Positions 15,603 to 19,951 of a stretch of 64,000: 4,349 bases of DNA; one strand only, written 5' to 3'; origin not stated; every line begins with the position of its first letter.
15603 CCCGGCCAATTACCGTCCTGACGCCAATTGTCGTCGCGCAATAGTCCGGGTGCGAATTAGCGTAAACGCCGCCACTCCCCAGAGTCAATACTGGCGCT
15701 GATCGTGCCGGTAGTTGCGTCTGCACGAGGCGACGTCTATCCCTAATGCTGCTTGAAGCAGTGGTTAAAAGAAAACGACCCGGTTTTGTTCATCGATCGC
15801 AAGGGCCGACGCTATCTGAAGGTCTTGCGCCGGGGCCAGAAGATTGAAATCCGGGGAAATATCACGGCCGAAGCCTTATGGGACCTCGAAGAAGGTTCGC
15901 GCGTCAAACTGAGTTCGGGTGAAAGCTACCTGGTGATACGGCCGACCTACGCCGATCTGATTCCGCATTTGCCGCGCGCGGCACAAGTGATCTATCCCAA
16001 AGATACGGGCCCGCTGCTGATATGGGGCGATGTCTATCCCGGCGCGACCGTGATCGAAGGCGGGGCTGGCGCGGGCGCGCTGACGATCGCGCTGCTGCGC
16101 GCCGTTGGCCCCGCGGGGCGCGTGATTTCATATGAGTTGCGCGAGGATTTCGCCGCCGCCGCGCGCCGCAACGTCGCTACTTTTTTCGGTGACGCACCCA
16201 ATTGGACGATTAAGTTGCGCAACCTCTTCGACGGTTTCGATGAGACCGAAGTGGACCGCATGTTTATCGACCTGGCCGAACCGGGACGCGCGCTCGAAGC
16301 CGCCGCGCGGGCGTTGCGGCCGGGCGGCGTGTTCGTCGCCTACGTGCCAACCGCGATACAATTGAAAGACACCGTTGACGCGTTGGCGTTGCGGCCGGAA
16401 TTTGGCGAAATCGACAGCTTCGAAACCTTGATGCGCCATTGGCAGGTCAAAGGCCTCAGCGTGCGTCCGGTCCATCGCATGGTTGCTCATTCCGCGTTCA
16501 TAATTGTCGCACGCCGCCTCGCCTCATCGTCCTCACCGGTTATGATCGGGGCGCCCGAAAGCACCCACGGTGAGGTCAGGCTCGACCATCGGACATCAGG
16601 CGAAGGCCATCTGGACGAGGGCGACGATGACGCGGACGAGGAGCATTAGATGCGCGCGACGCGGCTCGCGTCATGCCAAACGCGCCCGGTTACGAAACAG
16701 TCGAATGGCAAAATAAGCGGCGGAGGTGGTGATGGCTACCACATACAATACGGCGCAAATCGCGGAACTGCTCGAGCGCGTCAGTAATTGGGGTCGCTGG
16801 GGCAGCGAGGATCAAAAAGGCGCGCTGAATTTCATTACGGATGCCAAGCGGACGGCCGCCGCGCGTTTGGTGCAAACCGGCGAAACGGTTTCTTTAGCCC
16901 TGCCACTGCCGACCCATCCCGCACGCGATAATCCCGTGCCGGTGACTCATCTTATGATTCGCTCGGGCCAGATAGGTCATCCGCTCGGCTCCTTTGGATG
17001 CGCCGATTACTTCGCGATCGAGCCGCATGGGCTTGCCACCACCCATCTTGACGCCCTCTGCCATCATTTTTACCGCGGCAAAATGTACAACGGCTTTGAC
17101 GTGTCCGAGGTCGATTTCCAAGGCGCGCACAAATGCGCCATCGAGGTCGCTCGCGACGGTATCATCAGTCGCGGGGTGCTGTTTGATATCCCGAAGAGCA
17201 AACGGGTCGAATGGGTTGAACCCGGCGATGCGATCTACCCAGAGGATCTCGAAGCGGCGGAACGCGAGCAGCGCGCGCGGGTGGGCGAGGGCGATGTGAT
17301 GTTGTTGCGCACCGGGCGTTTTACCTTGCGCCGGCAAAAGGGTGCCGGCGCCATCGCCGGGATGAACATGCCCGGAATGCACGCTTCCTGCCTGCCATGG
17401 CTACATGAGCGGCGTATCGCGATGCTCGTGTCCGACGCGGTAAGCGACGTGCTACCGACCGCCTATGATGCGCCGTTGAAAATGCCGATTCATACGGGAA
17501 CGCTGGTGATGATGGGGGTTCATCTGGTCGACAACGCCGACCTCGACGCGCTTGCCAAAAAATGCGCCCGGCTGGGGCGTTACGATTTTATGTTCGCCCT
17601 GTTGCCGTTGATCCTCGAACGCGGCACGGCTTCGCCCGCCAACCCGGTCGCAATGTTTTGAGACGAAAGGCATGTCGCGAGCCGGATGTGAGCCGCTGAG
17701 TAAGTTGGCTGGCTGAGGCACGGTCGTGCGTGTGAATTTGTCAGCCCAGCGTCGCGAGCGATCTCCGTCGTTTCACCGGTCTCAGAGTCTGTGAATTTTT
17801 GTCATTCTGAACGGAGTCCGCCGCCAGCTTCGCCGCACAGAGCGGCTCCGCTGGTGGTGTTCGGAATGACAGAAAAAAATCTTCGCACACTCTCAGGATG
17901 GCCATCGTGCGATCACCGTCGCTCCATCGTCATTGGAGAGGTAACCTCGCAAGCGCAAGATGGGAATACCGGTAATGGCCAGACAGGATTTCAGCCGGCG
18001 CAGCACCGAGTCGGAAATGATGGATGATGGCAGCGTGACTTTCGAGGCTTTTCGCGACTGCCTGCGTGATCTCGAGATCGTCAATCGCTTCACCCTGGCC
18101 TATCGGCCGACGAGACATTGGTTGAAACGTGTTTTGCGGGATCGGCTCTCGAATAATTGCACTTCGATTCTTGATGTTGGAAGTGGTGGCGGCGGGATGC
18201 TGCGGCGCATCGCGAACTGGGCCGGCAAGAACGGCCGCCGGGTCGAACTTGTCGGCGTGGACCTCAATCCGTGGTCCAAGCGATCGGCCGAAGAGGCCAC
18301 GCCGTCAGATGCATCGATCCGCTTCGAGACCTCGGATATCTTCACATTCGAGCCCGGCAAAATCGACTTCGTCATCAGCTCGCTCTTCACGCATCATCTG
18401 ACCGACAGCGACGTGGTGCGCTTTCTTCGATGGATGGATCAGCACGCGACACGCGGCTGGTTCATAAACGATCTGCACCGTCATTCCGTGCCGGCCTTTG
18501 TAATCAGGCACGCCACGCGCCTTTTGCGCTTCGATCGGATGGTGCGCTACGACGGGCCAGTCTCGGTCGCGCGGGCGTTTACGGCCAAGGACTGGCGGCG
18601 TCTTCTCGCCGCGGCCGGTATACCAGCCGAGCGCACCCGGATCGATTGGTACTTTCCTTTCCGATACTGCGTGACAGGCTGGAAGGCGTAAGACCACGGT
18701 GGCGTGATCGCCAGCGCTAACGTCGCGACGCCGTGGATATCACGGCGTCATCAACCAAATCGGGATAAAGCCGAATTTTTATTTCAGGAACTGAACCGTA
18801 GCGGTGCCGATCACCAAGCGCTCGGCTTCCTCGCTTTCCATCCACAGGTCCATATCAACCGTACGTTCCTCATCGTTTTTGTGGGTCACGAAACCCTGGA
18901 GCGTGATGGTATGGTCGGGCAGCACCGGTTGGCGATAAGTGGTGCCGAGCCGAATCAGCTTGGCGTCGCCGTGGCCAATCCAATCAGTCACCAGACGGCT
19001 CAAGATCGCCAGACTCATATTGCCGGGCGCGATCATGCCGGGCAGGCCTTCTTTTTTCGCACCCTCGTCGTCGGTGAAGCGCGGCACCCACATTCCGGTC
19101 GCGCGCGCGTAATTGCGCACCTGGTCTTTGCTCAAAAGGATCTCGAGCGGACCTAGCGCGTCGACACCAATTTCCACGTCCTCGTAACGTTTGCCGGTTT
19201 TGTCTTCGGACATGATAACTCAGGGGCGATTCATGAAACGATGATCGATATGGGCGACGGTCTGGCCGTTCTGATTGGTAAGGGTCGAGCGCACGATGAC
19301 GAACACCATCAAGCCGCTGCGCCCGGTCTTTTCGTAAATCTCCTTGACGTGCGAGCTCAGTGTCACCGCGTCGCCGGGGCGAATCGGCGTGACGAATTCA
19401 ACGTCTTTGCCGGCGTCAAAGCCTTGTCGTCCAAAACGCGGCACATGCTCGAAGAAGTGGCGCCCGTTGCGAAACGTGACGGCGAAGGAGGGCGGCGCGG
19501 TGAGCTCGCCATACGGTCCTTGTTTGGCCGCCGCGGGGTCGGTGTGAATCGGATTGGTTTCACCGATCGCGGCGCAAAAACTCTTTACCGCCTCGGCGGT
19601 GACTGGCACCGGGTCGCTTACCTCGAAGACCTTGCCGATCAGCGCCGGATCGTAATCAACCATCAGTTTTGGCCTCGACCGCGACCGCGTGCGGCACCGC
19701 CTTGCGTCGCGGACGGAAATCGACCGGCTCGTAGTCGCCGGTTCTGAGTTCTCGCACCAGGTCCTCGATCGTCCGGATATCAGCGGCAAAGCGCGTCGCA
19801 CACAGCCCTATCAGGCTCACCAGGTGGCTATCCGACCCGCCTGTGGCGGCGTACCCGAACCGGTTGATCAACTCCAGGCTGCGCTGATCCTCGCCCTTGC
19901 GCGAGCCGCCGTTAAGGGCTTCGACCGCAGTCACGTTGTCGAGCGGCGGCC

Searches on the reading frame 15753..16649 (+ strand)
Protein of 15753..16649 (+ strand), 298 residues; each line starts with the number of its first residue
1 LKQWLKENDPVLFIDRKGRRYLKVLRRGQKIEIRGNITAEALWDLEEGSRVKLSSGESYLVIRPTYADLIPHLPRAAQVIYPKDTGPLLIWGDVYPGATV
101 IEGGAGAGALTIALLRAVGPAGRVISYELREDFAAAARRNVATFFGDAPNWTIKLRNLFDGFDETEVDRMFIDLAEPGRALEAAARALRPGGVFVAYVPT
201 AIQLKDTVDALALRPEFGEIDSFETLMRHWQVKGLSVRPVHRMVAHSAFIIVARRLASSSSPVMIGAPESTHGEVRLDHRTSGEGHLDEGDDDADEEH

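Call 3: search_protein_families(library=pfam, proteins=[window:15753-16649:+], max_evalue=1)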
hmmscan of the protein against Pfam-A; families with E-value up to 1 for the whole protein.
window:15753-16649:+ (298 aa): 13 families
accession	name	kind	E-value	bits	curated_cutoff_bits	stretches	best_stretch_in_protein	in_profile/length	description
PF08704.16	GCD14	-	1.9e-22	80.6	26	1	71-238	15-185/247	tRNA methyltransferase complex GCD14 subunit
PF13847.12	Methyltransf_31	-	1.1e-05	25.6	27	1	97-197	4-110/145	Methyltransferase domain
PF01135.25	PCMT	-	4.5e-05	23.7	20.3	1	91-197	68-172/210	Protein-L-isoaspartate(D-aspartate) O-methyltransferase (PCMT)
PF13649.12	Methyltransf_25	-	5.8e-05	24.2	27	1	100-192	1-97/97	Methyltransferase domain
PF08242.18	Methyltransf_12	-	9.6e-05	23.5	30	1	103-194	3-98/98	Methyltransferase domain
PF08241.18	Methyltransf_11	-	0.00076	20.5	21.2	1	103-195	3-94/95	Methyltransferase domain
PF14801.12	TrmI-like_N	-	0.0014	19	24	1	7-51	5-50/50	TrmI-like N-terminal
PF13578.12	Methyltransf_24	-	0.0075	17.6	26.3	1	101-195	1-101/105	Methyltransferase domain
PF13489.12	Methyltransf_23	-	0.012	15.8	27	1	97-201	23-121/164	Methyltransferase domain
PF00398.26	RrnaAD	-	0.031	13.8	24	1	96-141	30-72/263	Ribosomal RNA adenine dimethylase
PF01728.25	FtsJ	-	0.036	14.4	24.1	0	96-175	21-100/181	FtsJ-like methyltransferase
PF03775.22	MinC_C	-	0.085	13.3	33.2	0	75-104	7-34/102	Septum formation inhibitor MinC, C-terminal domain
PF01209.24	Ubie_methyltran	-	0.095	12.5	20.1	1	96-195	47-150/233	ubiE/COQ5 methyltransferase family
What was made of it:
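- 15753..16649 (+): trmI (GCD14-type tRNA m1A58 methyltransferase), divergent from the pair. It is the only neighbour that stays near the 112-aa family in all lineages examined. I list it as context, not as a proven part of the system. Call 3 (PF08704, E 1.9e-22).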

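Call 4: search_protein_families(library=ncbifam, proteins=[window:15753-16649:+], max_evalue=1)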
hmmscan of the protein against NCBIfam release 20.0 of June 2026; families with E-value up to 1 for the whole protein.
window:15753-16649:+ (298 aa): 23 families
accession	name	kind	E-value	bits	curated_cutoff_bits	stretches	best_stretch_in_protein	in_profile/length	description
NF047649.1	MTase_UXPK_star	exception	4.3e-07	29.2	460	1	47-194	29-179/283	methyltransferase/UXPK-star double selenoprotein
TIGR02469.1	CbiT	equivalog_domain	1.2e-06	28.7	78.3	1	96-196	19-120/124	precorrin-6Y C5,15-methyltransferase (decarboxylating) subunit CbiT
NF041537.1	ArsM_AhpD_UU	exception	3.3e-05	22.8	510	1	68-195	49-179/345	arsenite methyltransferase/AhpD domain selenoprotein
NF008823.0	PRK11873.1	subfamily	0.00029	20.4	263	1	94-143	75-124/272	arsenite methyltransferase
NF041536.1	ArsM_DUF2284_UU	exception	0.00087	17.7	575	1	67-194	48-178/459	arsenite methyltransferase/DUF2284 domain selenoprotein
TIGR00080.1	pimt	equivalog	0.0029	17.4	159.05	1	93-198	74-177/216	protein-L-isoaspartate O-methyltransferase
NF010549.0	PRK13942.1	equivalog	0.0029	17.1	282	1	93-203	74-182/215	protein-L-isoaspartate O-methyltransferase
TIGR04364.1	methyltran_FxLD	equivalog_domain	0.0078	15.3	320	1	93-141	79-126/394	methyltransferase, FxLD system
NF001556.0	PRK00377.1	equivalog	0.0094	15.7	238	1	96-211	40-158/198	cobalt-precorrin-6Y C(15)-methyltransferase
NF000337.1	erm_SHROVE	exception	0.014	14.8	320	1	94-142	26-71/248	ErmE/ErmH/ErmO/ErmR family 23S rRNA (adenine(2058)-N(6))-methyltransferase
NF000499.2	Erm23S_rRNA_broad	equivalog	0.018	14.5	212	1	97-141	24-65/244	23S ribosomal RNA methyltransferase Erm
NF001240.0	PRK00216.1-1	equivalog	0.019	14.1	378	1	93-194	60-166/251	bifunctional demethylmenaquinone methyltransferase/2-methoxy-6-polyprenyl-1,4-benzoquinol methylase UbiE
NF041658.1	ornithlipidmtase_OlsG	equivalog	0.038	13.7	350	1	98-141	42-85/191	ornithine lipid N-methyltransferase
NF052510.1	methyltran_MpqE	exception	0.047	13.1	335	1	97-195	47-150/234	methyl-plastoquinone biosynthesis methyltransferase MpqE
NF010550.0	PRK13943.1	equivalog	0.049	12.8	359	1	91-142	75-126/322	protein-L-isoaspartate O-methyltransferase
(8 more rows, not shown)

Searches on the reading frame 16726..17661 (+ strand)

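Call 60: search_protein_families(library=pfam, proteins=[window:16726-17661:+], max_evalue=0.001)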
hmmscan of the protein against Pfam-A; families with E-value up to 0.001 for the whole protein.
window:16726-17661:+ (311 aa): 1 family
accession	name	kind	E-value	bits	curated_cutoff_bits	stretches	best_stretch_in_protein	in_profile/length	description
PF04199.19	Cyclase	-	3.1e-17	63.6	23.1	1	95-240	21-139/142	Putative cyclase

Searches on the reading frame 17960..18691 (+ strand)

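Call 60: search_protein_families(library=pfam, proteins=[window:17960-18691:+], max_evalue=0.001)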
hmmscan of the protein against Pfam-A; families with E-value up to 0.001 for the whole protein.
window:17960-18691:+ (243 aa): 5 families
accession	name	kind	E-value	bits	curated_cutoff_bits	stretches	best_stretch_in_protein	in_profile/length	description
PF13649.12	Methyltransf_25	-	1.2e-09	39.1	27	1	70-162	1-92/97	Methyltransferase domain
PF08241.18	Methyltransf_11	-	5.6e-09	37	21.2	1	71-160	1-84/95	Methyltransferase domain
PF13489.12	Methyltransf_23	-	1.2e-08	35.4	27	1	65-220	21-158/164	Methyltransferase domain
PF08242.18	Methyltransf_12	-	5.4e-07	30.7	30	1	71-165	1-94/98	Methyltransferase domain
PF13847.12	Methyltransf_31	-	3.3e-06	27.3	27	1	68-151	5-91/145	Methyltransferase domain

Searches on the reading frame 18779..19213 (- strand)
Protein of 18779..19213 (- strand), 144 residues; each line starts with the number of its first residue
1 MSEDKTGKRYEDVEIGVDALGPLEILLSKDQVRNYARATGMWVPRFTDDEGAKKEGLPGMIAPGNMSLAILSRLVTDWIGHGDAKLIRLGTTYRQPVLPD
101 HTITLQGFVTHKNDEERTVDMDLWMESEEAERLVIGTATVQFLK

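Call 60: search_protein_families(library=pfam, proteins=[window:18779-19213:-], max_evalue=0.001)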
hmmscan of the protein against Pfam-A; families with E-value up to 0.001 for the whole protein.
window:18779-19213:- (144 aa): 2 families
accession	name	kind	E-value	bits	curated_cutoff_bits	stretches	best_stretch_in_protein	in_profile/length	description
PF01575.25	MaoC_dehydratas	-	3.5e-12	46.4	27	1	23-122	14-114/123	MaoC like domain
PF13452.11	FAS1_DH_region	-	5.4e-09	36.7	22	1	15-116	3-107/132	FAS1-like, dehydratase domain region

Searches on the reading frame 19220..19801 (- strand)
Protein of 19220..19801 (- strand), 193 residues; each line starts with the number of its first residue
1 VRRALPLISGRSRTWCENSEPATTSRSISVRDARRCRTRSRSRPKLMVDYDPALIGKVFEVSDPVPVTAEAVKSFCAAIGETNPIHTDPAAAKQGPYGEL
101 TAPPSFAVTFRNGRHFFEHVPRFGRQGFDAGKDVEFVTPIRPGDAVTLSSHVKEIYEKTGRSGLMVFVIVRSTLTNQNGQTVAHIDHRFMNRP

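Call 60: search_protein_families(library=pfam, proteins=[window:19220-19801:-], max_evalue=0.001)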
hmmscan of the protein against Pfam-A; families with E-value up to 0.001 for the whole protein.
window:19220-19801:- (193 aa): 2 families
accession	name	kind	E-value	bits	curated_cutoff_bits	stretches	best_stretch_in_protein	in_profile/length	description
PF13452.11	FAS1_DH_region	-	6.7e-29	101.1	22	1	53-184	1-131/132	FAS1-like, dehydratase domain region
PF01575.25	MaoC_dehydratas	-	2.6e-09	37.2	27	1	54-157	5-106/123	MaoC like domain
